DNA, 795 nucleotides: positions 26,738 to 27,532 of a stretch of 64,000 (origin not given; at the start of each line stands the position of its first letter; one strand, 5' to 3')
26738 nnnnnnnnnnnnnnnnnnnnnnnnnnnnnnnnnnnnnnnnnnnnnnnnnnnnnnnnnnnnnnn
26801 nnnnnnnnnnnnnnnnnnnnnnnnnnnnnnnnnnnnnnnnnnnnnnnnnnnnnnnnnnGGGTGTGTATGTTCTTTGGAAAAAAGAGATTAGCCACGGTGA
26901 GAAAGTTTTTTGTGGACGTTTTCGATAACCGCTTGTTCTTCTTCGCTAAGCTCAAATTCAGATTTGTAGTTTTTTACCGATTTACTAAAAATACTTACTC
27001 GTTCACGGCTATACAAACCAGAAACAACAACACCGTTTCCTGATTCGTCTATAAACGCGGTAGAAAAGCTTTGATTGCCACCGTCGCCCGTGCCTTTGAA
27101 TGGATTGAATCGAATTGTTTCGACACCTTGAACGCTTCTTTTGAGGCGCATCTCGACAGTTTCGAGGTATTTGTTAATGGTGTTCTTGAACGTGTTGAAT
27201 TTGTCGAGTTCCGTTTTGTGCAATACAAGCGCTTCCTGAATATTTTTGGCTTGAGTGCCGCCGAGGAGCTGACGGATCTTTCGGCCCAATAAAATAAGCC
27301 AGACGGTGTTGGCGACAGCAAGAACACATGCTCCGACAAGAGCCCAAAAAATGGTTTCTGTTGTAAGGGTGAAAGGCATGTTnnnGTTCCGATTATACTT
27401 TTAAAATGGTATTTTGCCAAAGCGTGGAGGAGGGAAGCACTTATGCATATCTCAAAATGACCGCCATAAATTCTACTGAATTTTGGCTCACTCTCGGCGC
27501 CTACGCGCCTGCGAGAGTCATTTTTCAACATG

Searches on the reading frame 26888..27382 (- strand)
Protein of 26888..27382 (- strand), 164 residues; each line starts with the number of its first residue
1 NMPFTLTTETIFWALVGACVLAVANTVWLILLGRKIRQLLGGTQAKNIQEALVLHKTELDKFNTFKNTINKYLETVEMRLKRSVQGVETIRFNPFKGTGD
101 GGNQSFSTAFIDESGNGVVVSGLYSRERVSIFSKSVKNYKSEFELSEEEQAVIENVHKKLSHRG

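Call 55: search_protein_families(library=pfam, proteins=[window:26888-27382:-], max_evalue=0.01)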
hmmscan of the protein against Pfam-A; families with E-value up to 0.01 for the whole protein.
window:26888-27382:- (164 aa): 1 family
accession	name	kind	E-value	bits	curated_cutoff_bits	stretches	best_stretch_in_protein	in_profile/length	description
PF14584.11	DUF4446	-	4.6e-29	101.8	27.4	1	15-155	10-148/150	Protein of unknown function (DUF4446)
